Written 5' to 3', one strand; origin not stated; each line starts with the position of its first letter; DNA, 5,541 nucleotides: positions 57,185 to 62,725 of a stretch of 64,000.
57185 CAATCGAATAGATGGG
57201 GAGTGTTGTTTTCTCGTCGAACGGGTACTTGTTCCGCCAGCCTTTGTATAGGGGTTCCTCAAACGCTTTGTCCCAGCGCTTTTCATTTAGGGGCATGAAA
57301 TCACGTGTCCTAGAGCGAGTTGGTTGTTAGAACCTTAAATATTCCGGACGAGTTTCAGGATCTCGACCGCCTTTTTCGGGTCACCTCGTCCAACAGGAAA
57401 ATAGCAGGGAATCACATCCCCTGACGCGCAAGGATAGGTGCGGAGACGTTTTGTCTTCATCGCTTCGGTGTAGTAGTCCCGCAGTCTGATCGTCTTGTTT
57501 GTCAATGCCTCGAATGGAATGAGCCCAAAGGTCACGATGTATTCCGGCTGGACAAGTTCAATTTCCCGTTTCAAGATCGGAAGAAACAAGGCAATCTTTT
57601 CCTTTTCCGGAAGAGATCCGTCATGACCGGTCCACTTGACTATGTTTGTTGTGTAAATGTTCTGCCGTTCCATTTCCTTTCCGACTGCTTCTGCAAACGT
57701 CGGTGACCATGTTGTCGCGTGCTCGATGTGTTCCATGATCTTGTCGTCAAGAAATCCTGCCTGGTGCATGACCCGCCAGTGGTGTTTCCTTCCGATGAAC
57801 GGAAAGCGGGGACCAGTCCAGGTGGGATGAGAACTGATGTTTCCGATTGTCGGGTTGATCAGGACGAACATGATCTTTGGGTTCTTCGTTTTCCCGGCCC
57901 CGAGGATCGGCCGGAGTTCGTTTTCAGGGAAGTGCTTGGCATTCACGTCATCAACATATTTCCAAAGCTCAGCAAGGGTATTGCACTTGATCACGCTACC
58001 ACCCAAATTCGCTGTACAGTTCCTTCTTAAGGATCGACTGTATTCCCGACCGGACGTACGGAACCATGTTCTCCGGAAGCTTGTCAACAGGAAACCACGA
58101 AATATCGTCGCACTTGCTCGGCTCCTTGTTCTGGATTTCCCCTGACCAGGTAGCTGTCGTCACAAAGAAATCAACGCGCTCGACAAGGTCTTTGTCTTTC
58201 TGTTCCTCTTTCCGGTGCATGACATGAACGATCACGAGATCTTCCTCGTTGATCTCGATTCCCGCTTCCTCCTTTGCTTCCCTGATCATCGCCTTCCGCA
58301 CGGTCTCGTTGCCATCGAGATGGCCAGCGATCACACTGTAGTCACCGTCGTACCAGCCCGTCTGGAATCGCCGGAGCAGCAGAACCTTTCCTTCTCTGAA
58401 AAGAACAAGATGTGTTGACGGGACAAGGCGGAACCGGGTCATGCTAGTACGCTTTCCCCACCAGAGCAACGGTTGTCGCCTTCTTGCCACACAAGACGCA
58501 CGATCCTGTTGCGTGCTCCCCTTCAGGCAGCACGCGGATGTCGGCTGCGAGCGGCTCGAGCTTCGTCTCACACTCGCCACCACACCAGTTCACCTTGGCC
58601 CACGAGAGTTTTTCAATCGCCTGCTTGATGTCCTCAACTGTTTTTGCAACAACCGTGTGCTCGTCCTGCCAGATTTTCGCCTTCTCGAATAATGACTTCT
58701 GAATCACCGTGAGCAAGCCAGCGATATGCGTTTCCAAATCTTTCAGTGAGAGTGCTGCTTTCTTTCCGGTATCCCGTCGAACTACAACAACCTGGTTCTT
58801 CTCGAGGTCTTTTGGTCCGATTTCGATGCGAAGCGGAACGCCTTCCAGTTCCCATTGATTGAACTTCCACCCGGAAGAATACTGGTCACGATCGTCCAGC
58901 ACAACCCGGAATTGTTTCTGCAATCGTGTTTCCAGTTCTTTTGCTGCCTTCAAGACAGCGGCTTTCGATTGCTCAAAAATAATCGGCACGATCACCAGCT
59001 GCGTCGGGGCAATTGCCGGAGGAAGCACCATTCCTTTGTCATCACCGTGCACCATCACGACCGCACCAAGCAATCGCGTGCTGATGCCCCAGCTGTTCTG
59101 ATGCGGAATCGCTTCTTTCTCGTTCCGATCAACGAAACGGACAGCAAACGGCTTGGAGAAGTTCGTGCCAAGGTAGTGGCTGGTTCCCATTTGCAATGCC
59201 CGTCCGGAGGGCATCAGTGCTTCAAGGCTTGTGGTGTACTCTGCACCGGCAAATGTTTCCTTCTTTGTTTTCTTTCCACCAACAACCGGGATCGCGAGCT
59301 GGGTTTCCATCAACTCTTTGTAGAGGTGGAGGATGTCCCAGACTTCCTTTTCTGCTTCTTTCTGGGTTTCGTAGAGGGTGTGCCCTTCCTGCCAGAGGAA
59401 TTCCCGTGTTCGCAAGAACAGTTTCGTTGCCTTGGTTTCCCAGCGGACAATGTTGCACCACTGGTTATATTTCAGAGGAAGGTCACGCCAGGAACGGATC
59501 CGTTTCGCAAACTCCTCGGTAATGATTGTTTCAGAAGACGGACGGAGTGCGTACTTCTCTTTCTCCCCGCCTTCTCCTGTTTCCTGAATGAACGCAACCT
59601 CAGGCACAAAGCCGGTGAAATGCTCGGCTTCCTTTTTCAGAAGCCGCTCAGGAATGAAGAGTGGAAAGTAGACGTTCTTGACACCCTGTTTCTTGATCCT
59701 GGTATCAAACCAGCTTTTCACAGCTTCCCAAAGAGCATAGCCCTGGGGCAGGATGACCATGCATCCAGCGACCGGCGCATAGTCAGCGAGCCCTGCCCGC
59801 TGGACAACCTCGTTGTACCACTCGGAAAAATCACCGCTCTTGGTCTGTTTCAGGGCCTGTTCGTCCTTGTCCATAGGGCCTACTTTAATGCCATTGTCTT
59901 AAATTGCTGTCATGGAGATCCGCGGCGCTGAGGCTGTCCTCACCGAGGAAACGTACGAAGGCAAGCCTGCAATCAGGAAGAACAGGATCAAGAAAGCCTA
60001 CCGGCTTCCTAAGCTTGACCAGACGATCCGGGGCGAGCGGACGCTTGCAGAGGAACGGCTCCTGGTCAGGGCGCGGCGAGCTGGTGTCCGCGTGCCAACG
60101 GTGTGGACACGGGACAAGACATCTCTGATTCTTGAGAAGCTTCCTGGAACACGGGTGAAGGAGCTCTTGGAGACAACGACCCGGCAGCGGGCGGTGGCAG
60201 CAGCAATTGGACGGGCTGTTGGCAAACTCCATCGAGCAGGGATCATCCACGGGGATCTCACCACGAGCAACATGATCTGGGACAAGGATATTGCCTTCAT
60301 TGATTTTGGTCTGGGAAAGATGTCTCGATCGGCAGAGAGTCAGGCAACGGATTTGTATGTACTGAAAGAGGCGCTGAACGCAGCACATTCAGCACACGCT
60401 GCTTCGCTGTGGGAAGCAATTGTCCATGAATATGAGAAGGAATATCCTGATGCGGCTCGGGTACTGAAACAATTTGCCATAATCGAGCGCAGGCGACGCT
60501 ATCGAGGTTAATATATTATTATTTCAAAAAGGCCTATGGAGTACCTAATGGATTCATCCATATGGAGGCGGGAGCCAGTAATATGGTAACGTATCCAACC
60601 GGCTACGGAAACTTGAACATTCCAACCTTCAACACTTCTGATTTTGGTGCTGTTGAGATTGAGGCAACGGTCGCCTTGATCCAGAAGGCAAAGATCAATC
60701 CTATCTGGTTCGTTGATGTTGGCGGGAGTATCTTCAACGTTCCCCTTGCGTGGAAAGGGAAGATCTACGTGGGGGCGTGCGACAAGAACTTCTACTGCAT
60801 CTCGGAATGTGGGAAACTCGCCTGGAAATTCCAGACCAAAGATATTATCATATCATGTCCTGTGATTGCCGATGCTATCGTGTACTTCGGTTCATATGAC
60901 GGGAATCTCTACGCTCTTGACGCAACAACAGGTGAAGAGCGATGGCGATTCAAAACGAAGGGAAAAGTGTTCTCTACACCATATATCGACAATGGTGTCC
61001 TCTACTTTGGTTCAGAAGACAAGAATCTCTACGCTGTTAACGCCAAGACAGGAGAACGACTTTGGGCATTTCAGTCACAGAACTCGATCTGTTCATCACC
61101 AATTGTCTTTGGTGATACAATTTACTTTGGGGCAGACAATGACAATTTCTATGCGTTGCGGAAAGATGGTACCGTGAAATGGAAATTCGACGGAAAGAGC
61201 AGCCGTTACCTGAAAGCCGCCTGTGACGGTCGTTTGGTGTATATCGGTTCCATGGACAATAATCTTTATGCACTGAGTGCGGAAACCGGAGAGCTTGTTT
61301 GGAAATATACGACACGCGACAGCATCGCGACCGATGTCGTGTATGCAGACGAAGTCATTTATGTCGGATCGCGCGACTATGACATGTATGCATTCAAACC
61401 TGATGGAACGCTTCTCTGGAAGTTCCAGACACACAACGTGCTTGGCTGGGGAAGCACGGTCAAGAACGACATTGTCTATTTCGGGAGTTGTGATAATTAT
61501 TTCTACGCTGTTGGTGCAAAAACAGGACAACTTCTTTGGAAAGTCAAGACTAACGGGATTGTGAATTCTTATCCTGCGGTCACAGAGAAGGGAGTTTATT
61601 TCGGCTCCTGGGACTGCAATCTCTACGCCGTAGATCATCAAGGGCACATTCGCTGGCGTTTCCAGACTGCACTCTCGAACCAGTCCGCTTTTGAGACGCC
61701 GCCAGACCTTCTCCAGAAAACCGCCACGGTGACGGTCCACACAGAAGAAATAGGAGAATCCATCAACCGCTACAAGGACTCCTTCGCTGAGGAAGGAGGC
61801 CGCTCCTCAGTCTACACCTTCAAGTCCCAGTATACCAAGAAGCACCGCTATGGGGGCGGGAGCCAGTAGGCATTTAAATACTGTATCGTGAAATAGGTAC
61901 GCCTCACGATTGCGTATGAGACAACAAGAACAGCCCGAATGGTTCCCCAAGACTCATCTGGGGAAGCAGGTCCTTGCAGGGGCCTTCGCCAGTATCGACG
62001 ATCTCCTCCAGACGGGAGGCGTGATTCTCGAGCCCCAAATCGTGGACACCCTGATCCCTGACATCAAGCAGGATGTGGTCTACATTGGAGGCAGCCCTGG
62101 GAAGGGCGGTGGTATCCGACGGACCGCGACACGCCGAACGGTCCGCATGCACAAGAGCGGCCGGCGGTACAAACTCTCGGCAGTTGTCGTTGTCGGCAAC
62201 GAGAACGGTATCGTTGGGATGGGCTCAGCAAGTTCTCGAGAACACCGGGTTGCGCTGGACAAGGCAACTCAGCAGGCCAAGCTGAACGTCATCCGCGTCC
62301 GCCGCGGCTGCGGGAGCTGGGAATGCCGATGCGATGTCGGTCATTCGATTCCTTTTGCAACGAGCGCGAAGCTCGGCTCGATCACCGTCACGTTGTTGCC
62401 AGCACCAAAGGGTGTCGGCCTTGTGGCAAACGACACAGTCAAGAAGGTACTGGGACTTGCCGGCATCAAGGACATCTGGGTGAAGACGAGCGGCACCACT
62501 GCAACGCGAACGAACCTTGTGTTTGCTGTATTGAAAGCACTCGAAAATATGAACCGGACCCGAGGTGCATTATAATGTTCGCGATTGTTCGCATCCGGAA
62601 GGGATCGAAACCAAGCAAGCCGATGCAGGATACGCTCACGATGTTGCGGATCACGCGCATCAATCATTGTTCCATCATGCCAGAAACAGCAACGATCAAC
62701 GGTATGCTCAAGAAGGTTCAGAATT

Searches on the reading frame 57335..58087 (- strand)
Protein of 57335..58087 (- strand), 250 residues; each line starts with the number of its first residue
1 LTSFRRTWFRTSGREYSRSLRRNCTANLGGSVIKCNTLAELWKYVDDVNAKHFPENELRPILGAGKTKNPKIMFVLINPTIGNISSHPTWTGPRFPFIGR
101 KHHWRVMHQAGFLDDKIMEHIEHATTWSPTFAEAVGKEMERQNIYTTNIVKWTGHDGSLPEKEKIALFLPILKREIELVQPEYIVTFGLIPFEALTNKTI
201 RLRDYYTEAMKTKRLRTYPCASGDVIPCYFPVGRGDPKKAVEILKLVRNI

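Call 8: search_protein_families(library=pfam, proteins=[window:57335-58087:-], max_evalue=0.01)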
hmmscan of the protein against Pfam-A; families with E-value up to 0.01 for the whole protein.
window:57335-58087:- (250 aa): 1 family
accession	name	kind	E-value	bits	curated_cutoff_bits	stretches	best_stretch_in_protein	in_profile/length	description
PF03167.25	UDG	-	3.3e-09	37.4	24.3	1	64-231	3-118/141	Uracil DNA glycosylase superfamily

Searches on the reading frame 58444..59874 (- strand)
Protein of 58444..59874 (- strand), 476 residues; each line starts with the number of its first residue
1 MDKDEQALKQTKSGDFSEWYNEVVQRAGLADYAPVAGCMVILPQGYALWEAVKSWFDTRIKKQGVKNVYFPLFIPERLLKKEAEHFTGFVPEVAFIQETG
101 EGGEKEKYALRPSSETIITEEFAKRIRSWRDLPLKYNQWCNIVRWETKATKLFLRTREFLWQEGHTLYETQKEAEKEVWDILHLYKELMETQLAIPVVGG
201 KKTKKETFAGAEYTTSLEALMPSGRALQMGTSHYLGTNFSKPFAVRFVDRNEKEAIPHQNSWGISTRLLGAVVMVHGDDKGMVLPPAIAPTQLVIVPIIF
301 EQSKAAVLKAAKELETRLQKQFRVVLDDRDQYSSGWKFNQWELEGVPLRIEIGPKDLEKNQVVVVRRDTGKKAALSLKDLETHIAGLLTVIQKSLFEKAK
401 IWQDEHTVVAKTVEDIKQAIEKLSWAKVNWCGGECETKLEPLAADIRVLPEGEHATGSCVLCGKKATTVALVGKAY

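Call 8: search_protein_families(library=pfam, proteins=[window:58444-59874:-], max_evalue=0.01)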
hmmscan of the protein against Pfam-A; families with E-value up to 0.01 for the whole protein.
window:58444-59874:- (476 aa): 3 families
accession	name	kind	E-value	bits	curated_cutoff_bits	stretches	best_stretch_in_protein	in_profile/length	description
PF00587.30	tRNA-synt_2b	-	3.4e-24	86.3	29.3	1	104-273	7-176/179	tRNA synthetase class II core domain (G, H, P, S and T)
PF03129.25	HGTP_anticodon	-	6.7e-19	68.3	21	1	292-384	1-91/94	Anticodon binding domain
PF09180.16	ProRS-C_1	-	2e-11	44.3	31.5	1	414-476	2-71/71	Prolyl-tRNA synthetase, C-terminal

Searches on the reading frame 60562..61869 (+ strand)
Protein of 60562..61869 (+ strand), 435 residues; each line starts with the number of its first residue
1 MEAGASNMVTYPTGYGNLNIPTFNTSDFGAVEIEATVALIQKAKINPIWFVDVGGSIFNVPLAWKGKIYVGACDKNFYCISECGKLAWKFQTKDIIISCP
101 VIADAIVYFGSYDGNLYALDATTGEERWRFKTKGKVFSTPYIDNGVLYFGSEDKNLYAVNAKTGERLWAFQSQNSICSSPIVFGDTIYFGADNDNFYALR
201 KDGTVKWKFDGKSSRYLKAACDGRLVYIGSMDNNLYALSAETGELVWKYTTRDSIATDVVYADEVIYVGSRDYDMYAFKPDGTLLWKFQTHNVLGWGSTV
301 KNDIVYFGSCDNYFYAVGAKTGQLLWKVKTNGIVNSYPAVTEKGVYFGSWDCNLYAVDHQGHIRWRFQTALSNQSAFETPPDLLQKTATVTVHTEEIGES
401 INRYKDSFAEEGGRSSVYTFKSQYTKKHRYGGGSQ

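Call 8: search_protein_families(library=pfam, proteins=[window:60562-61869:+], max_evalue=0.01)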
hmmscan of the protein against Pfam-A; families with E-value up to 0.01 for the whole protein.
window:60562-61869:+ (435 aa): 8 families
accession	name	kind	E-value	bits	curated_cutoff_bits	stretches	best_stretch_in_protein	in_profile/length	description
PF13570.13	Beta-prop_ACSF4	-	6.1e-63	213.6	133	3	105-291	62-254/329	Beta-alanine-activating enzyme, beta-propeller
PF13360.13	PQQ_2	-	4e-49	167.8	27.6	3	84-208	13-143/233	Outer membrane protein assembly factor BamB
PF01011.28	PQQ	-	7.2e-22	78.3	26.7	2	88-134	31-87/595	Glucose/ethanol/alcohol dehydrogenase, beta-propeller domain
PF25292.1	Beta-prop_CGLA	-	3.1e-11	43.8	26.8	0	228-288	49-112/316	Lambda-carrageenase beta-propeller domain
PF23414.1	Beta-prop_EML_2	-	2.2e-06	27.7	90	1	213-352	41-175/266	Echinoderm microtubule-associated protein second beta-propeller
PF24807.1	WD40_CDC20-Fz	-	0.0006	19.6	200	0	72-177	26-139/292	CDC20/Fizzy WD40 domain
PF25174.1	Beta-prop_THOC3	-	0.00094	18.7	305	0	110-206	65-154/272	THOC3 beta-propeller domain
PF24796.1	WDR55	-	0.0095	15.4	200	0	208-266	50-109/296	WDR55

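Call 28: find_encoding_contigs(protein=window:60562-61869:+, flank=10000, max_places=1)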
Protein window:60562-61869:+ (435 aa): 3 contigs read that carry it; 1 place shown.
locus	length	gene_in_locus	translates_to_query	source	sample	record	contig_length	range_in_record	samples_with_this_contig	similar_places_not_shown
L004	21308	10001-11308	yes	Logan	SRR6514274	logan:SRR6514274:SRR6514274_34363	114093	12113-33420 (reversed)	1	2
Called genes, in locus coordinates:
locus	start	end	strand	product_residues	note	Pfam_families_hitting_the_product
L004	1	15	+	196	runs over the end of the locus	-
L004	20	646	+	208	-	PF01956:EMC3_TMCO1 (faint), PF13858:DUF4199 (faint)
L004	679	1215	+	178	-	-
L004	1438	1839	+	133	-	PF13840:ACT_7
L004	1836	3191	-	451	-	-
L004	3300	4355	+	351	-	PF01070:FMN_dh (weak), PF00478:IMPDH (faint), PF01070:FMN_dh, PF01645:Glu_synthase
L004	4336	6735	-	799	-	PF00133:tRNA-synt_1, PF01406:tRNA-synt_1e (faint), PF09334:tRNA-synt_1g, PF08264:Anticodon_1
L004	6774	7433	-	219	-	PF03167:UDG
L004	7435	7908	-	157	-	PF00293:NUDIX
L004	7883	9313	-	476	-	PF00587:tRNA-synt_2b, PF03129:HGTP_anticodon, PF09180:ProRS-C_1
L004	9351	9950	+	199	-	PF06293:Kdo, PF00069:Pkinase, PF01163:RIO1, PF01636:APH (faint), PF03109:ABC1 (weak)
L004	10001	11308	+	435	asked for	-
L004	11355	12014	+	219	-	PF00333:Ribosomal_S5, PF03719:Ribosomal_S5_C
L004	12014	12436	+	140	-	PF00327:Ribosomal_L30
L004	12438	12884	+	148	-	PF00828:Ribosomal_L27A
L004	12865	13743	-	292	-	PF00482:T2SSF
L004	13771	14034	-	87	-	-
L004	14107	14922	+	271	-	PF04893:Yip1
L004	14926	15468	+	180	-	-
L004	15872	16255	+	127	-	-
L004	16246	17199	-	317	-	PF00448:SRP54 (faint), PF02374:ArsA_ATPase, PF10609:ParA (weak), PF01656:CbiA, PF13614:AAA_31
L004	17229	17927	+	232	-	-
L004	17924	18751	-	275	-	PF21088:MS_channel_1st (weak), PF00924:MS_channel_2nd, PF21082:MS_channel_3rd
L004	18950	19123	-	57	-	-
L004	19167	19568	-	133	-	-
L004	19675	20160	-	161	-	-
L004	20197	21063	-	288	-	PF00482:T2SSF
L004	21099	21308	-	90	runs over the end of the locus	-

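Call 51: search_protein_families(library=pfam, proteins=[L004:19675-20160:-], max_evalue=1)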
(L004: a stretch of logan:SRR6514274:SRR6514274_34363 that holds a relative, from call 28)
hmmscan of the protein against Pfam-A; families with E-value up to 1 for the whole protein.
L004:19675-20160:- (161 aa): 2 families
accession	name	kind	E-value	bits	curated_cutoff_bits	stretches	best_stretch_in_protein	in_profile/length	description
PF07790.16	Pilin_N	-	0.0014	19.9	25.2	1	3-49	1-47/78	Archaeal Type IV pilin, N-terminal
PF00528.27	BPD_transp_1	-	0.029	14.5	26.4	1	4-37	106-139/184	Binding-protein-dependent transport system inner membrane component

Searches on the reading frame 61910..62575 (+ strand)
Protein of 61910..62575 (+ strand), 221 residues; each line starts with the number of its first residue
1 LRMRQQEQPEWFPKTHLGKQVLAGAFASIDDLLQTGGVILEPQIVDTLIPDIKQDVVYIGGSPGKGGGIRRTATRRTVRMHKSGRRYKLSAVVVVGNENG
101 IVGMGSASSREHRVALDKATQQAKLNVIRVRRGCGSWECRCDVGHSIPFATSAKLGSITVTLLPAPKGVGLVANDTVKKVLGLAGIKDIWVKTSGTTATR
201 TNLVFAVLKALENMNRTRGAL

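Call 8: search_protein_families(library=pfam, proteins=[window:61910-62575:+], max_evalue=0.01)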
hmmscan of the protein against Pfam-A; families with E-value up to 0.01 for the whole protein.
window:61910-62575:+ (221 aa): 2 families
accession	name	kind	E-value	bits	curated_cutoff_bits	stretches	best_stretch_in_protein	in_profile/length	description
PF03719.21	Ribosomal_S5_C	-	2.2e-19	69.1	21.5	1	154-216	2-63/71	Ribosomal protein S5, C-terminal domain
PF00333.26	Ribosomal_S5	-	9.2e-18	64.5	27.1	1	74-131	8-65/65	Ribosomal protein S5, N-terminal domain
